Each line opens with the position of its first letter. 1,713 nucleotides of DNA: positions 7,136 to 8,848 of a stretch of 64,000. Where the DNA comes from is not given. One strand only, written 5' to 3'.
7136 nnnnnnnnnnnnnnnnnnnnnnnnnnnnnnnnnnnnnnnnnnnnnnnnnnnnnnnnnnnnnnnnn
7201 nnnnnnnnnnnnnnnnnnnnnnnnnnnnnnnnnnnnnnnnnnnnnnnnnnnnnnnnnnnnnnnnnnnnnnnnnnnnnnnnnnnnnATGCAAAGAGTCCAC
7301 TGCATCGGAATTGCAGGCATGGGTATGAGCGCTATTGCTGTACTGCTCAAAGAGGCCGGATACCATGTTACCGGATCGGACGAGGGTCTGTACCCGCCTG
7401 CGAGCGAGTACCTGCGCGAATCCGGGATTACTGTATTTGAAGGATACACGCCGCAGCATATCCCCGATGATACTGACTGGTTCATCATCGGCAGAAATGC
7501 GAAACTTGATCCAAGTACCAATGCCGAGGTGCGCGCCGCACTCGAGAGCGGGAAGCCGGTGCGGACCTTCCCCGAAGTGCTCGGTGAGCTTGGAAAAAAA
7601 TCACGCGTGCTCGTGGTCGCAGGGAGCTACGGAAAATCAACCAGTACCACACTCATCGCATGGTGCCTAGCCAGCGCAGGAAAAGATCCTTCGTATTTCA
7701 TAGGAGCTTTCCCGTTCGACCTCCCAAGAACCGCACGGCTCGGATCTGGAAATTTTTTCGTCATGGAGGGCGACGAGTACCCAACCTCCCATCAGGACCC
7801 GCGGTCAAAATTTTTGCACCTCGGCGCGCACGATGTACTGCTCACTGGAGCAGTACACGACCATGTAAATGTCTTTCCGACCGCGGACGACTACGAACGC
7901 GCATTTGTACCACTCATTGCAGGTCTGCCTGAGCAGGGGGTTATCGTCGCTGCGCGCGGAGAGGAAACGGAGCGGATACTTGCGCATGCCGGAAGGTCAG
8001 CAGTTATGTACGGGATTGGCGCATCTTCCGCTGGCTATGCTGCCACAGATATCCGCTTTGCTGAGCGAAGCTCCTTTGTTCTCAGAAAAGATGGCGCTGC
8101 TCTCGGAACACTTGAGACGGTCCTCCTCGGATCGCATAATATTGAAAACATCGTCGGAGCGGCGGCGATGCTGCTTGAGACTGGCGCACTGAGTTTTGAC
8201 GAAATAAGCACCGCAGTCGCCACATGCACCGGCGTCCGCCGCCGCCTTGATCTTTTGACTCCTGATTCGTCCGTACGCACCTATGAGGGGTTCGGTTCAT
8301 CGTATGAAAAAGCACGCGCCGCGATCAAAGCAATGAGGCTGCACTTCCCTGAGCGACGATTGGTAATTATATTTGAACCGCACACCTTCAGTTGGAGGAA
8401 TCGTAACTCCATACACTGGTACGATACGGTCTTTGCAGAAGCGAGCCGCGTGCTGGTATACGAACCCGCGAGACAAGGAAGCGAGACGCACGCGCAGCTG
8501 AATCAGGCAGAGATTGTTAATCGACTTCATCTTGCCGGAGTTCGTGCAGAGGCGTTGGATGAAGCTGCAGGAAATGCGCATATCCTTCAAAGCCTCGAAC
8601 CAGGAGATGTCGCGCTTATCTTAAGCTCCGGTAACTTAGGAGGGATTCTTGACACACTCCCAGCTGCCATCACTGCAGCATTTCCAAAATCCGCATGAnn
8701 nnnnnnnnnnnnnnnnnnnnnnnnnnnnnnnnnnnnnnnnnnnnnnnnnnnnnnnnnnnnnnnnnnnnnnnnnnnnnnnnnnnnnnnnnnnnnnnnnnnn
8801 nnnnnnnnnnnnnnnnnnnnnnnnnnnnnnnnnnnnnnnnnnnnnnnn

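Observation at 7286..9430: Mpl-type murein-peptide ligase translationally coupled to an ATE/Bpt-family aminoacyl-tRNA transferase, abutting tRNA-Leu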

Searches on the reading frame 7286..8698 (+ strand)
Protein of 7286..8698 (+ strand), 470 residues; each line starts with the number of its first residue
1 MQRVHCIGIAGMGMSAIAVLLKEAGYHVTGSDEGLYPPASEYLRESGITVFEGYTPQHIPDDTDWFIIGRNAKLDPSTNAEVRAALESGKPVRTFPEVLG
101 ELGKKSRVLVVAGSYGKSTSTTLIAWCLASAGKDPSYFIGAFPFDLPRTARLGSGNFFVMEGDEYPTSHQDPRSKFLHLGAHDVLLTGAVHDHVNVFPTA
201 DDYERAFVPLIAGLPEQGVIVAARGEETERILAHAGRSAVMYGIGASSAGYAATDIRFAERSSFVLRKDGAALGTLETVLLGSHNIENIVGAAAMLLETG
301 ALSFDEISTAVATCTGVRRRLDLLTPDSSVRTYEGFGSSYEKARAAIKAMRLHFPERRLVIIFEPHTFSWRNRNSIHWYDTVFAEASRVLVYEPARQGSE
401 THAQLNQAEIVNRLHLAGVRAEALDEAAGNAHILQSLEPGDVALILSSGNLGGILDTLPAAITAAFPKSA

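Call 4: search_protein_families(library=pfam, proteins=[window:7286-8698:+], max_evalue=1)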
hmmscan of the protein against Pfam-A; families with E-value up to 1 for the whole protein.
window:7286-8698:+ (470 aa): 4 families
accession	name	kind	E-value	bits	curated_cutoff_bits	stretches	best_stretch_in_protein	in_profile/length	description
PF01225.30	Mur_ligase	-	3.3e-16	59.9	21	1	4-105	2-93/95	Mur ligase family, catalytic domain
PF08245.18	Mur_ligase_M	-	1.9e-14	54.5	24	1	111-295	1-199/200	Mur ligase middle domain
PF02875.26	Mur_ligase_C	-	0.00011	23.4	28.4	1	320-449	2-127/127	Mur ligase, glutamate ligase domain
PF12522.13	UL73_N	-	0.15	12.3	20.3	1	110-121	8-19/27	Cytomegalovirus glycoprotein N terminal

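Call 5: search_protein_families(library=ncbifam, proteins=[window:7286-8698:+], max_evalue=1)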
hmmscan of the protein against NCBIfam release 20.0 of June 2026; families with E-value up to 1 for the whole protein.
window:7286-8698:+ (470 aa): 16 families
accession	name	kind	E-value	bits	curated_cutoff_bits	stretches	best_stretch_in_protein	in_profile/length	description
TIGR01082.1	murC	equivalog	2.7e-68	231.1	335.1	1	4-454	2-444/449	UDP-N-acetylmuramate--L-alanine ligase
TIGR01081.1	mpl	equivalog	1.4e-59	202.3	388.7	1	3-458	1-443/448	UDP-N-acetylmuramate:L-alanyl-gamma-D-glutamyl-meso-diaminopimelate ligase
NF011171.0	PRK14573.1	equivalog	1.2e-35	122.7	1015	1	4-453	7-439/809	bifunctional UDP-N-acetylmuramate--L-alanine ligase/D-alanine--D-alanine ligase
NF053645.1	pMurC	equivalog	1.9e-17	63.2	560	2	228-325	265-360/492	pseudomurein biosynthesis peptide ligase pMurC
TIGR01087.1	murD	equivalog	1.8e-12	47.1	211.95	1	7-333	5-320/441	UDP-N-acetylmuramoyl-L-alanine--D-glutamate ligase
NF008896.0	PRK11929.1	equivalog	1.7e-11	42.7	1023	1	186-325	207-350/965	bifunctional UDP-N-acetylmuramoyl-L-alanyl-D-glutamate--2,6-diaminopimelate ligase MurE/UDP-N-acetylmuramoyl-tripeptide--D-alanyl-D-alanine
TIGR01085.1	murE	subfamily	4.7e-11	42.3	257.3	2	185-363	182-364/472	UDP-N-acetylmuramyl-tripeptide synthetase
NF001126.0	PRK00139.1-4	equivalog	1.2e-09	37.2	373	1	186-330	199-342/486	UDP-N-acetylmuramoyl-L-alanyl-D-glutamate--2,6-diaminopimelate ligase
NF001124.0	PRK00139.1-2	equivalog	2.8e-09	36.3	476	1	190-363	208-383/500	UDP-N-acetylmuramoyl-L-alanyl-D-glutamate--2,6-diaminopimelate ligase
NF010628.0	PRK14022.1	equivalog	3.2e-07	29.4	536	1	191-340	211-351/483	UDP-N-acetylmuramoyl-L-alanyl-D-glutamate--L-lysine ligase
NF053648.1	pMurE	equivalog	6.6e-06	25.1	600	2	184-347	193-345/464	pseudomurein biosynthesis peptide ligase pMurE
TIGR01143.1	murF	subfamily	8.3e-06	25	288.6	1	186-352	155-320/418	UDP-N-acetylmuramoyl-tripeptide--D-alanyl-D-alanine ligase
NF001123.0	PRK00139.1-1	equivalog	5.5e-05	22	586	1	187-354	203-374/493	UDP-N-acetylmuramoyl-L-alanyl-D-glutamate--2,6-diaminopimelate ligase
NF008041.0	PRK10773.1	equivalog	0.00035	19.4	551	1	107-321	101-318/453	UDP-N-acetylmuramoyl-tripeptide--D-alanyl-D-alanine ligase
NF053646.1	pMurD1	equivalog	0.0009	18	610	1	282-447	281-440/465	pseudomurein biosynthesis peptide ligase pMurD1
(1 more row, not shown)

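Call 15: find_homologous_proteins(query=window:7286-8698:+, max_evalue=0.001)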
Query window:7286-8698:+ (470 aa): 3022 proteins with E <= 0.001 among 8000 candidates; the best 120 are listed.
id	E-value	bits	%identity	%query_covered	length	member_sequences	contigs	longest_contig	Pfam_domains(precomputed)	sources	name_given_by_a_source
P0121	0.0e+0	1018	100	97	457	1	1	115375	PF08245.19,PF01225.31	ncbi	-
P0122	9.3e-161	554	54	99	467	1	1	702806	PF02875.27,PF08245.19,PF01225.31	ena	-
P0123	9.5e-156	537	51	100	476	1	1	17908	PF02875.27,PF08245.19,PF01225.31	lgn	-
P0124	2.3e-155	536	53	99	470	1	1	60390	PF08245.19,PF01225.31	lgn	-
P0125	2.4e-154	533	54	99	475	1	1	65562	PF08245.19,PF01225.31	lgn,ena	-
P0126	4.0e-154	532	54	99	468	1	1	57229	PF02875.27,PF08245.19,PF01225.31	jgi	jgi:UDP-N-acetylmuramate: L-alanyl-gamma-D-glutamyl-meso-diaminopimelate ligase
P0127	4.5e-154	532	53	98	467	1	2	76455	PF08245.19,PF01225.31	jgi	jgi:UDP-N-acetylmuramate: L-alanyl-gamma-D-glutamyl-meso-diaminopimelate ligase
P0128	4.5e-154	532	52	99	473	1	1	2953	PF02875.27,PF08245.19,PF01225.31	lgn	-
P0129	5.4e-154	531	50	100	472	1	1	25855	PF08245.19,PF01225.31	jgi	jgi:UDP-N-acetylmuramate: L-alanyl-gamma-D-glutamyl-meso-diaminopimelate ligase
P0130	2.9e-153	529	53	99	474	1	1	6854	PF02875.27,PF08245.19,PF01225.31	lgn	-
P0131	3.8e-153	529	51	100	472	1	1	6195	PF02875.27,PF08245.19,PF01225.31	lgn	-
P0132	1.3e-152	527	51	100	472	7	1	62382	PF08245.19,PF01225.31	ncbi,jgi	ncbi:MAG TPA: Mur ligase family protein [Candidatus Paceibacterota bacterium]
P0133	1.4e-152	527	54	99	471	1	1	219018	PF02875.27,PF08245.19,PF01225.31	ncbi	-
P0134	1.9e-152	526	52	99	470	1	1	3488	PF02875.27,PF08245.19,PF01225.31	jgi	jgi:UDP-N-acetylmuramate: L-alanyl-gamma-D-glutamyl-meso-diaminopimelate ligase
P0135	2.3e-152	526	53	99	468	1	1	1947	PF08245.19,PF01225.31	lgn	-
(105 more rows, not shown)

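Call 16: search_solved_structures(query=window:7286-8698:+, max_evalue=0.001)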
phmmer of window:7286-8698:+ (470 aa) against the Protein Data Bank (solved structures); distinct sequences matched with E-value up to 0.001: 19.
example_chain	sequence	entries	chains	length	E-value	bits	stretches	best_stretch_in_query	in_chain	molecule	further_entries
6cau_A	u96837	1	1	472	1.9e-48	168.7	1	2-455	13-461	UDP-N-acetylmuramate--L-alanine ligase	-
29zm_A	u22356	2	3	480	1.2e-40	142.9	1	2-456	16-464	UDP-N-acetylmuramate--L-alanine ligase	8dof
9s8i_A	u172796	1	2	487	1.3e-40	142.8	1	2-456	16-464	UDP-N-acetylmuramate--L-alanine ligase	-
6x9f_A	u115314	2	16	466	1.6e-40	142.6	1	2-456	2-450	UDP-N-acetylmuramate--L-alanine ligase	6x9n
3hn7_A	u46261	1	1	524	9.9e-39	136.6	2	3-222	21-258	UDP-N-acetylmuramate-L-alanine ligase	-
3eag_A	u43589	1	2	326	1.6e-36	129.3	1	1-296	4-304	UDP-N-acetylmuramate:L-alanyl-gamma-D-glutamyl-meso-diaminopimelate ligase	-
2f00_A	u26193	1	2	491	1e-35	126.7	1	2-458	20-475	UDP-N-acetylmuramate--L-alanine ligase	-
4hv4_A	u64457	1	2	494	1.5e-35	126.1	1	2-455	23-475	UDP-N-acetylmuramate--L-alanine ligase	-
1gqq_A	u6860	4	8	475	1.2e-32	116.5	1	2-398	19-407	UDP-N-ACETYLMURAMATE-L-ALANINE LIGASE | UDP-N-acetylmuramate--alanine ligase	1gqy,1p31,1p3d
9ir5_A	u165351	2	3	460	1.3e-30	109.8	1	4-454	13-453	UDP-N-acetylmuramate--L-alanine ligase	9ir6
8egm_A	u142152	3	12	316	1.4e-27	99.9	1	1-303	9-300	UDP-N-acetylmuramate--L-alanine ligase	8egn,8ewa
5vvw_A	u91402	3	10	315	3.8e-27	98.5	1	2-303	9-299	UDP-N-acetylmuramate--L-alanine ligase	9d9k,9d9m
7bva_A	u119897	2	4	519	2.3e-23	86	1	2-451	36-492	UDP-N-acetylmuramate--L-alanine ligase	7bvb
1j6u_A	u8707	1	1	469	8.9e-18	67.6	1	3-377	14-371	UDP-N-acetylmuramate-alanine ligase MurC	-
3lk7_A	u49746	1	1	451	5.2e-10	42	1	3-334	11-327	UDP-N-acetylmuramoylalanine--D-glutamate ligase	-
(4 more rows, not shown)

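Call 41: search_dna_similar(query=window:7286-8695:+, collection=plasmids, mode=protein, max_rows=30, max_evalue=1e-10)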
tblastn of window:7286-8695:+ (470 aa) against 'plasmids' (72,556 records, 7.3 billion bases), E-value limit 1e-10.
Records with a match: 73; places in all: 92; records where one place covers at least 80% of the query: 49.
Best place of each record, by identity: <60% 73.
By first word of the organism name: Escherichia 11; Streptomyces 8; Paracoccus 6; Acinetobacter 4; Sinorhizobium 4; Paenibacillus 3; Klebsiella 3; Neisseria 2; Candidatus 2; Proteus 2; and 25 more.
By predicted mobility (MOB-suite, as given by PLSDB): non-mobilizable 58; mobilizable 8; conjugative 7.
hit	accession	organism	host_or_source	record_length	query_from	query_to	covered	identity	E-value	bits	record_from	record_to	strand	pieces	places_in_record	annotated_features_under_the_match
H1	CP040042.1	Acinetobacter baumannii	Homo sapiens,blood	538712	1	442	94%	29.3%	6e-35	146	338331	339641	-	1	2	murC: UDP-N-acetylmuramate--L-alanine ligase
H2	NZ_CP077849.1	Acinetobacter baumannii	Homo sapiens,Rectal swab_P28_BU14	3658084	1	442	94%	29.3%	6e-35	146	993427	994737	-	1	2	none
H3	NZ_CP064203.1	Acinetobacter baumannii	Homo sapiens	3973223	1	442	94%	29.0%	2e-34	144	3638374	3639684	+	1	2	none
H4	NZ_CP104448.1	Acinetobacter baumannii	Homo sapiens,sputum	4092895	1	442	94%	29.0%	2e-34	144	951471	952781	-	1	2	none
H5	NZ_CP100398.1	Streptomyces rimosus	pure culture,mutant of Streptomyces ...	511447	1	442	94%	28.4%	3e-24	114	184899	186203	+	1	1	murC: UDP-N-acetylmuramate--L-alanine ligase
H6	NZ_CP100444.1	Streptomyces rimosus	pure culture,OTC cluster deletion ...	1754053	1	442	94%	28.4%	3e-24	114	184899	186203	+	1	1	record has no annotation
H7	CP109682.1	Pseudomonas aeruginosa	Homo sapiens,whole organism,swab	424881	4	414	87%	30.2%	4e-44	173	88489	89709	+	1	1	mpl: UDP-N-acetylmuramate:L-alanyl-gamma-D-glutamyl- meso-diaminopimelate ...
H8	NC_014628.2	Paenibacillus polymyxa SC2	-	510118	2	442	94%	27.8%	6e-33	140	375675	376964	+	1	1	murC: UDP-N-acetylmuramate--L-alanine ligase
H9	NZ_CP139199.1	Paenibacillus polymyxa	mixed culture,soil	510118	2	442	94%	27.8%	6e-33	140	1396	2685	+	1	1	murC: UDP-N-acetylmuramate--L-alanine ligase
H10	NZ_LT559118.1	Nonomuraea gerenzanensis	-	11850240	1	442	94%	27.6%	3e-21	105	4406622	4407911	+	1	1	none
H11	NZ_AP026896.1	Aeromonas caviae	Microbe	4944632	1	400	85%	30.2%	9e-26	118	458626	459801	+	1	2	none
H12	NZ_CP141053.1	Paracoccus denitrificans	-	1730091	4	463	98%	26.2%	5e-15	86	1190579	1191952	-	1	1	none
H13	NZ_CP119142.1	Neisseria gonorrhoeae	Homo sapiens,whole organism,synovial ...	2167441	1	400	85%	29.9%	1e-30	133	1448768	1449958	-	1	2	none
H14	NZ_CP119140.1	Neisseria gonorrhoeae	Homo sapiens,whole organism,blood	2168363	1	400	85%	29.9%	1e-30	133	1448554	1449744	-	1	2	none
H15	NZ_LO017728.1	Candidatus Magnetococcus massalia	-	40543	1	414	88%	27.9%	2e-40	162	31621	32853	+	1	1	mpl: UDP-N-acetylmuramate:L-alanyl-gamma-D-glutamyl- meso-diaminopimelate ...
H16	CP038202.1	Paracoccus ferrooxidans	single cell,bioreactor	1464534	18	463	95%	25.7%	1e-15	87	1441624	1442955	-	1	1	UDP-N-acetylmuramate--L-alanine ligase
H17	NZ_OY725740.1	Monoglobus pectinilyticus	-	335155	4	442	93%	26.1%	9e-21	103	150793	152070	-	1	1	murC: UDP-N-acetylmuramate--L-alanine ligase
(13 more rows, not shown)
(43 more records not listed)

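Call 44: get_annotated_region(hit=H1, flank=300)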
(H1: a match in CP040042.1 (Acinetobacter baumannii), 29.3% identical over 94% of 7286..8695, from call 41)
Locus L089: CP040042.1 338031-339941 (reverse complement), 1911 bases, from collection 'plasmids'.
description: Acinetobacter baumannii strain VB958 plasmid unnamed2, complete sequence
organism: Acinetobacter baumannii (NCBI taxid 470)
taxonomy: Bacteria; Pseudomonadota; Gammaproteobacteria; Moraxellales; Moraxellaceae; Acinetobacter; Acinetobacter baumannii
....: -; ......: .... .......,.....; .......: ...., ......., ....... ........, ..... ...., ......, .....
typing (MOB-suite, as given by PLSDB): non-mobilizable
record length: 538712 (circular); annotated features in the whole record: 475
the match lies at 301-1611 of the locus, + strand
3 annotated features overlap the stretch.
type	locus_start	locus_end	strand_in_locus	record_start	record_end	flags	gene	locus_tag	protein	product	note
CDS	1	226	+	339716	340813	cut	murG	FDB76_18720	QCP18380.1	undecaprenyldiphospho-muramoylpentapeptide beta-N-acetylglucosaminyltransferase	-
CDS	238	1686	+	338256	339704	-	murC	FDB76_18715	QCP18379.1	UDP-N-acetylmuramate--L-alanine ligase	-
CDS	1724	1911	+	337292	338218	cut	-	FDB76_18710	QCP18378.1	D-alanine--D-alanine ligase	-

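Call 45: get_annotated_region(hit=H5, flank=300)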
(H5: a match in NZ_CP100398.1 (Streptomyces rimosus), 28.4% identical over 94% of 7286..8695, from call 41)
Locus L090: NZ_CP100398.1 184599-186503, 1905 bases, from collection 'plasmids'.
description: Streptomyces rimosus subsp. rimosus strain HP126 plasmid pSRIMHP, complete sequence
organism: Streptomyces rimosus (NCBI taxid 132474)
taxonomy: Bacteria; Actinomycetota; Actinomycetes; Kitasatosporales; Streptomycetaceae; Streptomyces; Streptomyces rimosus
host: -; source: pure culture,mutant of Streptomyces rimosus subsp. rimosus R7; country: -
typing (MOB-suite, as given by PLSDB): mobilizable; replicon rep_cluster_1974; relaxase MOBF
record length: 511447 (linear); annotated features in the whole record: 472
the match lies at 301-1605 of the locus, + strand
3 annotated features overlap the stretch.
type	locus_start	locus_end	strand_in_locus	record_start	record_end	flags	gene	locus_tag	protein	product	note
CDS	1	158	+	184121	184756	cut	-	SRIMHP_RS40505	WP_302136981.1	response regulator transcription factor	GO:0000160 - phosphorelay signal transduction system [Evidence IEA]; GO:0006355 - regulation of DNA-templated ...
CDS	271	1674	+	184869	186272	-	murC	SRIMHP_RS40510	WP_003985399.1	UDP-N-acetylmuramate--L-alanine ligase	GO:0009252 - peptidoglycan biosynthetic process [Evidence IEA]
CDS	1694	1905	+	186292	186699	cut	msrB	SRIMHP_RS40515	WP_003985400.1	peptide-methionine (R)-S-oxide reductase MsrB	GO:0030091 - protein repair [Evidence IEA]; GO:0006979 - response to oxidative stress [Evidence IEA]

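Call 46: get_annotated_region(hit=H7, flank=300)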
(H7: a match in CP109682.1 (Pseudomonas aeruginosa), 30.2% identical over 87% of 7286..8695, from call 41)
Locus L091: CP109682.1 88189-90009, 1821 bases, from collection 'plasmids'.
description: Pseudomonas aeruginosa strain 2017-45-169 plasmid p2017-45-169_2, complete sequence
organism: Pseudomonas aeruginosa (NCBI taxid 287)
taxonomy: Bacteria; Pseudomonadota; Gammaproteobacteria; Pseudomonadales; Pseudomonadaceae; Pseudomonas; Pseudomonas aeruginosa
host: -; source: Homo sapiens,whole organism,swab; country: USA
typing (MOB-suite, as given by PLSDB): non-mobilizable
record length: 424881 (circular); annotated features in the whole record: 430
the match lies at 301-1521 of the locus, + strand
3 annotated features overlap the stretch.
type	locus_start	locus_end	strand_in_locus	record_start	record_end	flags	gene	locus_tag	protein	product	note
CDS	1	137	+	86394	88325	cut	eatR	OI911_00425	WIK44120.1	sigma-54-dependent transcriptional regulator EatR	-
CDS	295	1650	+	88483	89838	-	mpl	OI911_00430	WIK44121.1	UDP-N-acetylmuramate:L-alanyl-gamma-D-glutamyl- meso-diaminopimelate ligase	-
CDS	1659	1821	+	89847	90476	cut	ubiX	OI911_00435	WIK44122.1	flavin prenyltransferase UbiX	-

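Call 47: get_annotated_region(hit=H8, flank=300)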
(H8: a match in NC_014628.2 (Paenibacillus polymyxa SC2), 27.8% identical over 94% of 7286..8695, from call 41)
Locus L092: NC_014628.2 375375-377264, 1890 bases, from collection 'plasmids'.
description: Paenibacillus polymyxa SC2 plasmid pSC2, complete sequence
organism: Paenibacillus polymyxa SC2 (NCBI taxid 886882)
taxonomy: Bacteria; Bacillota; Bacilli; Bacillales; Paenibacillaceae; Paenibacillus; Paenibacillus polymyxa; Paenibacillus polymyxa SC2
host: -; source: -; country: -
typing (MOB-suite, as given by PLSDB): non-mobilizable; mating-pair formation MPF_F
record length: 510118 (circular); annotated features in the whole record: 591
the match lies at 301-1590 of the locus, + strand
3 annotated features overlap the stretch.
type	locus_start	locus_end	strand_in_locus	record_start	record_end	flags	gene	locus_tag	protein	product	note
CDS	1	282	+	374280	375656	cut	-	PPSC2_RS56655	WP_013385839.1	folylpolyglutamate synthase/dihydrofolate synthase family protein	GO:0006730 - one-carbon metabolic process [Evidence IEA]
CDS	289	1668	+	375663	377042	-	murC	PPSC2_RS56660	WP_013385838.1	UDP-N-acetylmuramate--L-alanine ligase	GO:0009252 - peptidoglycan biosynthetic process [Evidence IEA]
CDS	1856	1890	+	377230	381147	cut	dnaE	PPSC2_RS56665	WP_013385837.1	DNA polymerase III subunit alpha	GO:0006260 - DNA replication [Evidence IEA]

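Call 48: get_annotated_region(hit=H15, flank=300)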
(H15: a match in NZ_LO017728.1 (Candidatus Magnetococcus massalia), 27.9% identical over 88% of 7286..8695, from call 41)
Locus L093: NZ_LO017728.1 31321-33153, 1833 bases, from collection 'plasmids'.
description: Candidatus Magnetococcus massalia strain MO-1 plasmid MAGMO_p1, complete sequence
organism: Candidatus Magnetococcus massalia (NCBI taxid 451514)
taxonomy: Bacteria; Pseudomonadota; Alphaproteobacteria; Magnetococcales; Magnetococcaceae; Magnetococcus; Candidatus Magnetococcus massalia
host: -; source: -; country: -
typing (MOB-suite, as given by PLSDB): non-mobilizable
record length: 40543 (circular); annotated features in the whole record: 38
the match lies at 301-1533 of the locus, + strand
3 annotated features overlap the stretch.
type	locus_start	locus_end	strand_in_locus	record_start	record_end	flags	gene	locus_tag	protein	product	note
CDS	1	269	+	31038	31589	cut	ampD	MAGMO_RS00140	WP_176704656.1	1,6-anhydro-N-acetylmuramyl-L-alanine amidase AmpD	GO:0009253 - peptidoglycan catabolic process [Evidence IEA]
CDS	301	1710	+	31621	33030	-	mpl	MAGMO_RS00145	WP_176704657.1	UDP-N-acetylmuramate:L-alanyl-gamma-D-glutamyl- meso-diaminopimelate ligase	GO:0009252 - peptidoglycan biosynthetic process [Evidence IEA]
CDS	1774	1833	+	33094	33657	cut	-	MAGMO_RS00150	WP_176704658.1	YqgE/AlgH family protein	-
